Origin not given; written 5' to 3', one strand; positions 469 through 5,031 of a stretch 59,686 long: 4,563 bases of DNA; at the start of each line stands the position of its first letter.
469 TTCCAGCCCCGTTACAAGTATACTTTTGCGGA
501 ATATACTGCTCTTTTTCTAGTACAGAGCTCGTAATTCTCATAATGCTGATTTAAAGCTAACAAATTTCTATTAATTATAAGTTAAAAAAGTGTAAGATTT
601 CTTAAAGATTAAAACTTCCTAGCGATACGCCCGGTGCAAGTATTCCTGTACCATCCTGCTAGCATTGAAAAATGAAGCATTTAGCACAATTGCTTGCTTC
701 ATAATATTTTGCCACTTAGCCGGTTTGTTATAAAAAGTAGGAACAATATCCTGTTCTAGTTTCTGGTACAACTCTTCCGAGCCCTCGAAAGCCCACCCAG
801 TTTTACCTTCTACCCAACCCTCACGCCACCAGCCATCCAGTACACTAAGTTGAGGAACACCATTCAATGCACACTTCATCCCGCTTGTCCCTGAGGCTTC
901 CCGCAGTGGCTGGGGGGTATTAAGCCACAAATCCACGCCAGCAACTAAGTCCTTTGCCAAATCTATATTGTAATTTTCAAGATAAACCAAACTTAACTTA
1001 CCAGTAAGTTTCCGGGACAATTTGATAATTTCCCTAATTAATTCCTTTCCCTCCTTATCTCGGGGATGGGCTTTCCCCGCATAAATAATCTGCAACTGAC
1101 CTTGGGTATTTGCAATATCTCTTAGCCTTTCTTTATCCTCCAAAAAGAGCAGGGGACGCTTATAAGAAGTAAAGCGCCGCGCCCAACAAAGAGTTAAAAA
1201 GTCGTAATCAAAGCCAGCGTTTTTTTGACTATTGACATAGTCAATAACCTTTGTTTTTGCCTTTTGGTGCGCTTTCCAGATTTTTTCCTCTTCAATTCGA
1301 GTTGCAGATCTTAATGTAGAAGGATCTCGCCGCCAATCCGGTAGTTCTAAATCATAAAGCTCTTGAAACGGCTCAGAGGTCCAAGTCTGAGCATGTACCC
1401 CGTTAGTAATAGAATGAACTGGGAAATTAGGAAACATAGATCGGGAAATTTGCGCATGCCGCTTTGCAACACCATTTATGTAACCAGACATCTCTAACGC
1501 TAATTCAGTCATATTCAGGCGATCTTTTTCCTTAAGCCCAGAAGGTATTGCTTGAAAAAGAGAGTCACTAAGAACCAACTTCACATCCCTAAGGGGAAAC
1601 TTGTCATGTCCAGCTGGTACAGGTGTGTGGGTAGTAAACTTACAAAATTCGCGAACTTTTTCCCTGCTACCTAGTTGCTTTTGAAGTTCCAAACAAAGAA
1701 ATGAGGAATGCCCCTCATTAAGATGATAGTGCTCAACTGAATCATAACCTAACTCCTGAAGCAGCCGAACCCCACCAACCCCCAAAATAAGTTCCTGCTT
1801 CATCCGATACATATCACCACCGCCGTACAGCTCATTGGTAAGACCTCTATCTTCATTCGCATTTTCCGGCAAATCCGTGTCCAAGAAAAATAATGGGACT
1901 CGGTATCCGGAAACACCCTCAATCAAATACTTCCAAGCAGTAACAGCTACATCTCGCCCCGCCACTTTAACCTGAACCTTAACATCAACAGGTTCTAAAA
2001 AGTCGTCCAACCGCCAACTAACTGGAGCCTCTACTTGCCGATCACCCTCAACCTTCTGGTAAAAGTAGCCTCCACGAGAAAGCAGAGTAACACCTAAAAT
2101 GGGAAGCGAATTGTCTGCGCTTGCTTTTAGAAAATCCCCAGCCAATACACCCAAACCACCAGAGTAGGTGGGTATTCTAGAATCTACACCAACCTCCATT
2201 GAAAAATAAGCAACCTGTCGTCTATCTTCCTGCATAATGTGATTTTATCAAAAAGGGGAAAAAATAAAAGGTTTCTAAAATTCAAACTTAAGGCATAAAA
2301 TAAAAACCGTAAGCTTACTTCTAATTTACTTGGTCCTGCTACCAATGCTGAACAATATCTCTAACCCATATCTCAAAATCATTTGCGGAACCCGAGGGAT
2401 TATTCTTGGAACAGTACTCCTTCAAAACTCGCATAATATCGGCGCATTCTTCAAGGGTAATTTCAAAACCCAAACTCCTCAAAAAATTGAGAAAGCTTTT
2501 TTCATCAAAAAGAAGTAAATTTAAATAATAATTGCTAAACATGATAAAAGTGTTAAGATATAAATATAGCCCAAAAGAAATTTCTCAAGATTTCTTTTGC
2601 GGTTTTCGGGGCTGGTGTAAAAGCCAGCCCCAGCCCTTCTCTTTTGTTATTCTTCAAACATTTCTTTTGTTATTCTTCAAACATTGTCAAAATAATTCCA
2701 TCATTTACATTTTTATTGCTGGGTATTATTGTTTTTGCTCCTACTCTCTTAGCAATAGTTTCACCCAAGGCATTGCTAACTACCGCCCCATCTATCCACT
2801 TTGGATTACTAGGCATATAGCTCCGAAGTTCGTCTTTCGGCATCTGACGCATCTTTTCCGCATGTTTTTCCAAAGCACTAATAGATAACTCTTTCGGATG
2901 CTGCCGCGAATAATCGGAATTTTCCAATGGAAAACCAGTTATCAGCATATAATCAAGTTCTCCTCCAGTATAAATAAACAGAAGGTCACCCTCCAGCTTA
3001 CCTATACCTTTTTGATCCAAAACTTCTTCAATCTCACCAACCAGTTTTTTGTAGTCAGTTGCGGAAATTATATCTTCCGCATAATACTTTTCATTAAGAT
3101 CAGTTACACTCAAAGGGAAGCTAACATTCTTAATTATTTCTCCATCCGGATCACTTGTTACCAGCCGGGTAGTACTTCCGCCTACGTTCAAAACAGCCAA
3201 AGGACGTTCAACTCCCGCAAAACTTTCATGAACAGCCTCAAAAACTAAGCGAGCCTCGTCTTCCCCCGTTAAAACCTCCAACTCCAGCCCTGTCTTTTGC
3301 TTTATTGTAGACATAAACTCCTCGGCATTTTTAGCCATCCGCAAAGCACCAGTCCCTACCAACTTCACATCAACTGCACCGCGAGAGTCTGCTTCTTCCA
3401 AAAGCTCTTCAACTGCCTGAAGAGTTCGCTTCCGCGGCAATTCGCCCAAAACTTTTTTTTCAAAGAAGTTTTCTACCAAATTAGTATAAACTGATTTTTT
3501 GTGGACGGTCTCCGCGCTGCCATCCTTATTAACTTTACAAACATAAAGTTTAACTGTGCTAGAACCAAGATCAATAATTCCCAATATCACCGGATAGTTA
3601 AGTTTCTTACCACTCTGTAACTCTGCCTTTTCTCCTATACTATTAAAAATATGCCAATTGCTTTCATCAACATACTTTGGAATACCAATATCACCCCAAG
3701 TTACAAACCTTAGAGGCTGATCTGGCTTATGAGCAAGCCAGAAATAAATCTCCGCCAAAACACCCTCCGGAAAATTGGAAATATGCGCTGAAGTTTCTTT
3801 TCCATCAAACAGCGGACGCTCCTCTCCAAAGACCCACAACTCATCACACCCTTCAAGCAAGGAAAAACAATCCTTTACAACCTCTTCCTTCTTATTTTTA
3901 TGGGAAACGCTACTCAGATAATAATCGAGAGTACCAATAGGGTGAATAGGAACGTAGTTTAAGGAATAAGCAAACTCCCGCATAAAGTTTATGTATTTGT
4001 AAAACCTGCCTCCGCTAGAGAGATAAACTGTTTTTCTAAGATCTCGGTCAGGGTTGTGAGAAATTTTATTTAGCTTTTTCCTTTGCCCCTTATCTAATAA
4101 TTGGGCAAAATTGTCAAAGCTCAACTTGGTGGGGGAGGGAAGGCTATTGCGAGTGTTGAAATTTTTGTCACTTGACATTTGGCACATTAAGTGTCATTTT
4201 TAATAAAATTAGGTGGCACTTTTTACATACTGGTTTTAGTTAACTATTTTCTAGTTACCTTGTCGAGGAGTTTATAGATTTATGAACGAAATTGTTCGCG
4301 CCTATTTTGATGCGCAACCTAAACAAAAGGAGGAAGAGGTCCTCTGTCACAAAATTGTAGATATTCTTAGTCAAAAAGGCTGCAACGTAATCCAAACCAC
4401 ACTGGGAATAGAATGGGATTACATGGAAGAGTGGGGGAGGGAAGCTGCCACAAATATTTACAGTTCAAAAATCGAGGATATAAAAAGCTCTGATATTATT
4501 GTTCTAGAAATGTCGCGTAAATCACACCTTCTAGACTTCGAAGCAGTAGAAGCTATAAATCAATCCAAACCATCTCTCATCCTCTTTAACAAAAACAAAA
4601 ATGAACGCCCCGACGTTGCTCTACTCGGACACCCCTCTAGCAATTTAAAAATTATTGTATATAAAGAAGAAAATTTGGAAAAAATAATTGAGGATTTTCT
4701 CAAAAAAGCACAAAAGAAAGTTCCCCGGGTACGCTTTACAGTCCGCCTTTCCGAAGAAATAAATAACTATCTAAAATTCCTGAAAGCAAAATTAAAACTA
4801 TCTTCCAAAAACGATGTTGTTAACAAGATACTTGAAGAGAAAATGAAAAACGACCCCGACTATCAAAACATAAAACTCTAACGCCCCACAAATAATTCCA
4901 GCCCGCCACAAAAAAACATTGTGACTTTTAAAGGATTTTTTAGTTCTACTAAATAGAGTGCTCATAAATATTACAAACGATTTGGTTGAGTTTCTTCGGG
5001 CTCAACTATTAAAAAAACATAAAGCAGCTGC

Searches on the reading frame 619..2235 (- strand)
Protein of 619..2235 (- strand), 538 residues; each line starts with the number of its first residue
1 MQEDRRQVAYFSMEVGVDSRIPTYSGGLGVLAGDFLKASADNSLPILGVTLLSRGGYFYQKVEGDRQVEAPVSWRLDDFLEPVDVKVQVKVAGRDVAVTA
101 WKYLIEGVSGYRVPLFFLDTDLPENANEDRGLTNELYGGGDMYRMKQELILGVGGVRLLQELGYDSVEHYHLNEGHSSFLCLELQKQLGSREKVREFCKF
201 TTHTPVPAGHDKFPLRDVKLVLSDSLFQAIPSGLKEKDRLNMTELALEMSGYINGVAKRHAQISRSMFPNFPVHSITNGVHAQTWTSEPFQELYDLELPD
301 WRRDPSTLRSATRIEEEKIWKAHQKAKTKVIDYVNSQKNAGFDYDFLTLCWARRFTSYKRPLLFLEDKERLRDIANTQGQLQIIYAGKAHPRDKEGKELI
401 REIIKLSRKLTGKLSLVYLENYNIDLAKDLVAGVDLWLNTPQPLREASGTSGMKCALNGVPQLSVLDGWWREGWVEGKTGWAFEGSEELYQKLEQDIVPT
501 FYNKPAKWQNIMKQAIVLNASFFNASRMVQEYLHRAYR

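Call 22: search_protein_families(library=pfam, proteins=[window:619-2235:-], max_evalue=0.01)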
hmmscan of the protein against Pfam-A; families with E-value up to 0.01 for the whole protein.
window:619-2235:- (538 aa): 1 family
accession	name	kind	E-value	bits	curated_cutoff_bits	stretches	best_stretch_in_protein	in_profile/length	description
PF00343.26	Phosphorylase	-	1.7e-32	113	27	2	236-468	320-579/713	Carbohydrate phosphorylase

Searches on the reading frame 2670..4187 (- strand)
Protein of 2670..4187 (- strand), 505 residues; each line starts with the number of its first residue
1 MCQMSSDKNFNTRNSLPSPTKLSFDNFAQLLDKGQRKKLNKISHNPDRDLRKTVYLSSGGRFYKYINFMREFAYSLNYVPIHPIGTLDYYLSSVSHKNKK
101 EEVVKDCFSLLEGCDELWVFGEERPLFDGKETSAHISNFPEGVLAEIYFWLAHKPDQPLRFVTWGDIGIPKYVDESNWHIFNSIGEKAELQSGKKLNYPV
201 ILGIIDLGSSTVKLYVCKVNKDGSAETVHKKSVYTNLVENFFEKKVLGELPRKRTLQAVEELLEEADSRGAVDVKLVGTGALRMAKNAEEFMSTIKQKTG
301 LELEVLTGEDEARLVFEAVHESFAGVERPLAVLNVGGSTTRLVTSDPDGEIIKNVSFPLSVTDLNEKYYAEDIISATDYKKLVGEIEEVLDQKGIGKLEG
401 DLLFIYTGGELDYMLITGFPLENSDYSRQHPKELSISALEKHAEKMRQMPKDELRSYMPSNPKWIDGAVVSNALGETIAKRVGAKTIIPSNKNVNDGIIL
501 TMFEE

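Call 4: search_protein_families(library=pfam, proteins=[window:2670-4187:-], max_evalue=1)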
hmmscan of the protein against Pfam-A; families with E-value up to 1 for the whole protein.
window:2670-4187:- (505 aa): 2 families
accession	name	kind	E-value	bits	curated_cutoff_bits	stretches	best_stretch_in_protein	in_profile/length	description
PF02541.22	Ppx-GppA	-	3.2e-25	89.6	27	1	221-392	6-175/285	Ppx/GppA phosphatase family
PF00543.27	P-II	-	0.23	12.3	25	1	253-323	10-78/102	Nitrogen regulatory protein P-II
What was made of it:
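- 2670..4178 (-): Ppx/GppA-family phosphatase with a ~190-aa N-terminal extension, transcribed divergently from the paralog. The pair is conserved in all three loci that carry the paralog family. Pfam Ppx-GppA at 89.6 bits (call 4).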

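Call 5: search_protein_families(library=ncbifam, proteins=[window:2670-4187:-], max_evalue=1)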
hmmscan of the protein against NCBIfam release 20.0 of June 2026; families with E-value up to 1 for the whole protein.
window:2670-4187:- (505 aa): 3 families
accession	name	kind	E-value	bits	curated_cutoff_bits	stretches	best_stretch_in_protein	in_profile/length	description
TIGR03706.1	exo_poly_only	exception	2.2e-36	125.7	307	1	202-502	2-298/300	exopolyphosphatase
NF008260.0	PRK11031.1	equivalog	4.8e-17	62.1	624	1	203-389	9-192/496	guanosine-5'-triphosphate,3'-diphosphate diphosphatase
NF008108.0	PRK10854.1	equivalog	1.9e-16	59.4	864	1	199-381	10-189/513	exopolyphosphatase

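Call 67: search_protein_families(library=padloc, proteins=[window:2670-4178:-], max_evalue=0.01)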
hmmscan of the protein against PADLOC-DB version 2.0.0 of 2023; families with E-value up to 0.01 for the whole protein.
window:2670-4178:- (502 aa): 0 families

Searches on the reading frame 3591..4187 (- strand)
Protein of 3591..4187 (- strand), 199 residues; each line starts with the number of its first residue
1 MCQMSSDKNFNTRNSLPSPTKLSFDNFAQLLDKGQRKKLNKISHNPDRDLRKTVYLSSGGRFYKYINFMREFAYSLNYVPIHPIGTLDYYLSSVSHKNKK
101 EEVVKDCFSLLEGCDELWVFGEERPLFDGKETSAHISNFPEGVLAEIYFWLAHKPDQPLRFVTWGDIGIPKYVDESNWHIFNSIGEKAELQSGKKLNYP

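Call 28: search_solved_structures(query=window:3591-4187:-, max_evalue=10)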
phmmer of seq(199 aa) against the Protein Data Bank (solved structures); distinct sequences matched with E-value up to 10: 1.
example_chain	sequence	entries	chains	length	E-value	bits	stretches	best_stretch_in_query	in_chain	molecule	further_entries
9nnd_A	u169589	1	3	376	0.86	12.8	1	139-178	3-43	Surface protein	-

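Call 29: search_protein_families(library=pfam, proteins=[window:3591-4187:-], max_evalue=10)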
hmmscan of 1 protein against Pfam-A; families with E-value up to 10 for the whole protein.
seq(199 aa): 1 family
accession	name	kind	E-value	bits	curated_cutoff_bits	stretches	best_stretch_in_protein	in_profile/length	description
PF24963.1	DUF7768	-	0.093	13.5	26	1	64-123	18-76/98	Domain of unknown function (DUF7768)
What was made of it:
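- Tried and rejected: Pfam gave DUF7768 at E=0.09 (call 29).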

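Call 55: find_homologous_proteins(query=window:3591-4178:-, max_evalue=0.001)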
Query seq(196 aa) (196 aa): 1 proteins with E <= 0.001 among 39 candidates.
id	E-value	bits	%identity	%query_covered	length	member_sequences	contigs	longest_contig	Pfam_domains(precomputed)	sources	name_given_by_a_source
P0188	9.1e-21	93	36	56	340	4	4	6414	-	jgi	-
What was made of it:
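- Tried and rejected: Only one homologue was found (call 55).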

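Call 60: search_protein_families(library=pfam, proteins=[P0188], max_evalue=0.1)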
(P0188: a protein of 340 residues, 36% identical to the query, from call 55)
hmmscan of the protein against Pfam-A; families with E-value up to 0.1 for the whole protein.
P0188 (340 aa): 1 family
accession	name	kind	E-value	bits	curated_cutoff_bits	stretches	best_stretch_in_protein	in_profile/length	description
PF03836.20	RasGAP_C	-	0.037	14.6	26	1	149-210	50-106/137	RasGAP C-terminus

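Call 68: predict_structure(alignment_id=A5)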
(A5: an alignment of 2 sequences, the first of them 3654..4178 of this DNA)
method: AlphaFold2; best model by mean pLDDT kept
length: 175 residues; sequences in the alignment: 2
mean_pLDDT: 54.6   pTM: 0.56
mean pLDDT of the five models: 54.6, 46.4, 45.1, 41.0, 32.2
residues with pLDDT >= 90: 0; 70-90: 25; 50-70: 86; < 50: 64
segments of 3 or more residues with pLDDT < 50: 1-19, 40-42, 55-57, 80-101, 122-130, 170-175
pLDDT, mean of each block of 10 residues (from residue 1): 32 40 61 56 54 53 66 64 38 42 54 69 42 59 72 74 57 40
secondary structure, 60 per line:
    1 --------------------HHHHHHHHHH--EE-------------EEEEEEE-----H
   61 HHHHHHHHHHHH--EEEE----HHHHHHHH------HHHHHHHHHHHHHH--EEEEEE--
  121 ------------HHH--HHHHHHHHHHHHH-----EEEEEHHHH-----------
elements in order: H21-30 E48-54 H60-72 E75-78 H83-90 H97-110 E113-118 H138-150 E156-160 H161-164
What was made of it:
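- Tried and rejected: The model was poor (pLDDT 54.6, call 68).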

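Call 72: fold_search(model_id=the predicted structure, library=pdb)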
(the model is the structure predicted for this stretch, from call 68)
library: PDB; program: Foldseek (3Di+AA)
matches with E <= 10: 1196; with E <= 0.001: 0
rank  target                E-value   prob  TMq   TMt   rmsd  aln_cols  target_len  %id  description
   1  9atc_A                3.5e-03  0.91  0.31  0.20   9.1       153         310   10  ATCASE Y165F MUTANT (released 1999-07-26)
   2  8pqr_D                4.8e-03  1.00  0.40  0.45   4.5       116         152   14  Nucleoside 2'deoxyribosyltransferase from Chroococcidiopsis thermalis PCC 7203 WT bound to DAD_Immucillin-H (released 2024-02-21)
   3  9emx_B                5.1e-03  1.00  0.40  0.45   4.4       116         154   14  Nucleoside 2'deoxyribosyltransferase from Chroococcidiopsis thermalis PCC 7203 Double Mutant Y7F A9S bound to Cordycep (released 2025-05-07)
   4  8pqq_D                6.2e-03  1.00  0.41  0.46   4.4       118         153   13  Nucleoside 2'deoxyribosyltransferase from Chroococcidiopsis thermalis PCC 7203 E88Q Mutant bound to Clofarabine (released 2024-02-21)
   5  8pqr_A                7.5e-03  1.00  0.40  0.45   4.5       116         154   14  Nucleoside 2'deoxyribosyltransferase from Chroococcidiopsis thermalis PCC 7203 WT bound to DAD_Immucillin-H (released 2024-02-21)
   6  9emw_D                8.5e-03  1.00  0.41  0.47   3.8       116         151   11  Nucleoside 2'deoxyribosyltransferase from Chroococcidiopsis thermalis PCC 7203 Y7F Mutant bound to ImmH-Forodesine (released 2025-05-14)
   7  9emx_A                9.0e-03  1.00  0.41  0.46   4.4       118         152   14  Nucleoside 2'deoxyribosyltransferase from Chroococcidiopsis thermalis PCC 7203 Double Mutant Y7F A9S bound to Cordycep (released 2025-05-07)
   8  9emx_C                1.2e-02  0.99  0.41  0.46   4.4       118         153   14  Nucleoside 2'deoxyribosyltransferase from Chroococcidiopsis thermalis PCC 7203 Double Mutant Y7F A9S bound to Cordycep (released 2025-05-07)
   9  8pqq_A                1.3e-02  0.99  0.41  0.46   4.5       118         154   13  Nucleoside 2'deoxyribosyltransferase from Chroococcidiopsis thermalis PCC 7203 E88Q Mutant bound to Clofarabine (released 2024-02-21)
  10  8pqp_A                1.5e-02  0.99  0.40  0.45   4.5       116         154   14  Nucleoside 2'deoxyribosyltransferase from Chroococcidiopsis thermalis PCC 7203 D62N Mutant bound to ImmH-Forodesine (released 2024-02-21)
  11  8qlp_E                1.8e-02  0.99  0.41  0.18   5.5       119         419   13  CryoEM structure of the RNA/DNA bound SPARTA (BabAgo/TIR-APAZ) tetrameric complex (released 2024-01-31)
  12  8pqs_A                2.2e-02  0.99  0.40  0.45   4.4       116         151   13  Nucleoside 2'deoxyribosyltransferase from Chroococcidiopsis thermalis PCC 7203 E88A Mutant (released 2024-02-21)
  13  3i0z_A                2.3e-02  0.30  0.24  0.14  13.7       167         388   10  Crystal structure of putative putative tagatose-6-phosphate ketose/aldose isomerase (NP_344614.1) from STREPTOCOCCUS P (released 2009-07-14)
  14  3p45_C                2.7e-02  0.66  0.30  0.37   8.0       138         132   12  Crystal structure of apo-caspase-6 at physiological pH (released 2011-06-15)
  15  8pqs_D                2.8e-02  0.99  0.40  0.45   4.6       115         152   11  Nucleoside 2'deoxyribosyltransferase from Chroococcidiopsis thermalis PCC 7203 E88A Mutant (released 2024-02-21)
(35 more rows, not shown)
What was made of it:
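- Tried and rejected: Its best sensible Foldseek hits are NDTs at E about 5e-3 (call 72).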

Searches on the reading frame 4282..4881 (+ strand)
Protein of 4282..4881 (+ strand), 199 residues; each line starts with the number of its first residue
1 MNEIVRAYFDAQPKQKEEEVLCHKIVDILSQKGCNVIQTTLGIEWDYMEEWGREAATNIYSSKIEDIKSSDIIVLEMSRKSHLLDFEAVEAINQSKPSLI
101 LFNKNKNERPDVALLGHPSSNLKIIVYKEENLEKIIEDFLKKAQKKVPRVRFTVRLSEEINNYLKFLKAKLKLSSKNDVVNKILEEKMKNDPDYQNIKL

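Call 4: search_protein_families(library=pfam, proteins=[window:4282-4881:+], max_evalue=1)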
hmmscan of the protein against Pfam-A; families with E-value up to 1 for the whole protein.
window:4282-4881:+ (199 aa): 4 families
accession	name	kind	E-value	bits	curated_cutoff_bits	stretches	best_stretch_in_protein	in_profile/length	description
PF05014.21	Nuc_deoxyrib_tr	-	0.011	16.3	28.8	1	17-87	12-82/117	Nucleoside 2-deoxyribosyltransferase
PF10802.14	DUF2540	-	0.027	15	25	1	122-161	13-52/75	Protein of unknown function (DUF2540)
PF05288.16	Pox_A3L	-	0.093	13.2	25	1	114-146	22-54/70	Poxvirus A3L Protein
PF12746.13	GNAT_acetyltran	-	0.12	12.4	26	1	119-189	65-140/243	GNAT acetyltransferase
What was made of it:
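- Scores against PF05014 are below the gathering score (call 4).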

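Call 5: search_protein_families(library=ncbifam, proteins=[window:4282-4881:+], max_evalue=1)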
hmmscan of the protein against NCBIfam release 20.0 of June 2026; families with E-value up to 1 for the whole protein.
window:4282-4881:+ (199 aa): 2 families
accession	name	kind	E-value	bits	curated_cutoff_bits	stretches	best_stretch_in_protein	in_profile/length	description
NF053719.1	KdoHdxKdoO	equivalog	0.049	12.6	300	1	134-196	166-225/289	Kdo hydroxylase KdoO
NF047998.1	RDAC_fam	subfamily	0.059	13.4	26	0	127-147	43-63/74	RDAC family protein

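Call 9: find_homologous_proteins(query=window:4282-4881:+, max_evalue=0.001)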
Query window:4282-4881:+ (199 aa): 8 proteins with E <= 0.001 among 206 candidates.
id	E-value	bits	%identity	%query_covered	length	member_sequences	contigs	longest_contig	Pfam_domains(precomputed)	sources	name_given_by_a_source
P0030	5.6e-122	422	100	100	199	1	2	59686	-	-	-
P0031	4.2e-92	325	72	100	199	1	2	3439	-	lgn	-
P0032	4.8e-90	318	72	100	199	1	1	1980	-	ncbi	-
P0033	1.5e-89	317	71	100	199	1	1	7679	-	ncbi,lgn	-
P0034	7.1e-75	269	61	100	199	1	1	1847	-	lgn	-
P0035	1.6e-48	183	46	96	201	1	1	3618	PF05014.22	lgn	-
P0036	1.8e-48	183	46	97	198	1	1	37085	PF05014.22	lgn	-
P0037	4.9e-47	178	47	97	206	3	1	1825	-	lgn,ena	-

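Call 32: search_solved_structures(query=A2, max_evalue=10, show_alignments=2)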
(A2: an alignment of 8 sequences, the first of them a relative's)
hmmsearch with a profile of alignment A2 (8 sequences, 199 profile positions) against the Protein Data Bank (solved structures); distinct sequences matched with E-value up to 10: 13.
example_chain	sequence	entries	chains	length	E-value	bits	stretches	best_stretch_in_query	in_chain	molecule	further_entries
8qhr_A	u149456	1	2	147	3e-07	33.4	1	8-141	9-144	2'-deoxynucleoside 5'-phosphate N-hydrolase 1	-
4fyh_A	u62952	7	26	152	3.9e-07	33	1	8-141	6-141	Deoxyribonucleoside 5'-monophosphate N-glycosidase | 2'-deoxynucleoside 5'-phosphate N-hydrolase 1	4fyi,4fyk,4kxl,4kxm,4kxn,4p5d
2khz_A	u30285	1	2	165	5e-07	32.7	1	7-141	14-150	c-Myc-responsive protein Rcl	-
2klh_A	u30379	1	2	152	6.1e-07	32.4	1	8-141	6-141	c-Myc-responsive protein Rcl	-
8rps_C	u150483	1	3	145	2e-06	30.7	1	8-141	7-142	2'-deoxynucleoside 5'-phosphate N-hydrolase 1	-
9da1_A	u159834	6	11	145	2.5e-06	30.4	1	8-141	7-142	5-hydroxymethyl-dUMP N-hydrolase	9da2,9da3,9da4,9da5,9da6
8os9_A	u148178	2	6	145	2.5e-06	30.4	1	8-141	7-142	2'-deoxynucleoside 5'-phosphate N-hydrolase 1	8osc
4p5e_A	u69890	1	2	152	2.7e-06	30.3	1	8-141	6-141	2'-deoxynucleoside 5'-phosphate N-hydrolase 1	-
9i3q_A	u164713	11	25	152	2.7e-06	30.3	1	8-141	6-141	5-hydroxymethyl-dUMP N-hydrolase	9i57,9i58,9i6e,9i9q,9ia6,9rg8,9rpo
8rpt_B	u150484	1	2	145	3.1e-06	30.1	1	8-141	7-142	2'-deoxynucleoside 5'-phosphate N-hydrolase 1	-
8rqd_C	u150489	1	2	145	3.5e-06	30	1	15-141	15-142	2'-deoxynucleoside 5'-phosphate N-hydrolase 1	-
8qhq_A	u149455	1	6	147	1.6e-05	27.8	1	8-141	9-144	2'-deoxynucleoside 5'-phosphate N-hydrolase 1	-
2wve_A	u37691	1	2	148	1.1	12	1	145-192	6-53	PUTATIVE NICKEL-RESPONSIVE REGULATOR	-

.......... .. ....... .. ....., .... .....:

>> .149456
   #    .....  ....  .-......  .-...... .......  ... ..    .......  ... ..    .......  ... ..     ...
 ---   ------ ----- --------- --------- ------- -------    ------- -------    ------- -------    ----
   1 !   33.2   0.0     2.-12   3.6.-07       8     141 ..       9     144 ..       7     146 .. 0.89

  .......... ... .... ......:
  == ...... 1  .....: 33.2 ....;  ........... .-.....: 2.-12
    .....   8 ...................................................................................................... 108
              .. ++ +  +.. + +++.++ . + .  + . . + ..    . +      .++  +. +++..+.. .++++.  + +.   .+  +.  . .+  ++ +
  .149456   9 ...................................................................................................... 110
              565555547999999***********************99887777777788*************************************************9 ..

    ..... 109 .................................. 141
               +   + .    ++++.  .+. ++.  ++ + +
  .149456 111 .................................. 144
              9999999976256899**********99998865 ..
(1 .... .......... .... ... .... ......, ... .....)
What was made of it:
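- Closest known: NikR. Same: The paralog profile weakly hits the NikR RHH (call 32).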

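Call 53: find_encoding_contigs(protein=P0036, flank=5000, max_places=1)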
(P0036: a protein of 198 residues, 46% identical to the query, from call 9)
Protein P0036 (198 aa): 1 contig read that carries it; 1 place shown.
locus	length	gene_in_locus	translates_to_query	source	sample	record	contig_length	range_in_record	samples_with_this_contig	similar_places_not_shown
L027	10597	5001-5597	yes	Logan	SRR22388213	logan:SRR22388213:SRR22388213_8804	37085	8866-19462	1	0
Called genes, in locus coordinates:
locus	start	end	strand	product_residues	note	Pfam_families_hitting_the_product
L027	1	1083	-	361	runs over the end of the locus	-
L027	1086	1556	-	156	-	PF00293:NUDIX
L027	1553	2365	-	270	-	-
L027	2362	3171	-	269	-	-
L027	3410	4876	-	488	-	PF02541:Ppx-GppA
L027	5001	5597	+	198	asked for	PF05014:Nuc_deoxyrib_tr (weak)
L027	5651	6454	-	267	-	PF01734:Patatin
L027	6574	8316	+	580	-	-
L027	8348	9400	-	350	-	PF02129:Peptidase_S15 (weak), PF01738:DLH (faint), PF20434:BD-FAE, PF00561:Abhydrolase_1, PF12146:Hydrolase_4, PF12697:Abhydrolase_6 (weak), PF00326:Peptidase_S9, PF08840:BAAT_C (weak)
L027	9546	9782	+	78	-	PF04545:Sigma70_r4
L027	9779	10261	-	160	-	-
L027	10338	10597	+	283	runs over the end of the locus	PF12705:PDDEXK_1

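Call 67: search_protein_families(library=padloc, proteins=[window:4282-4881:+], max_evalue=0.01)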
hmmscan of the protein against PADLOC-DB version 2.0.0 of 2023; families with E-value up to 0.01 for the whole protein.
window:4282-4881:+ (199 aa): 0 families
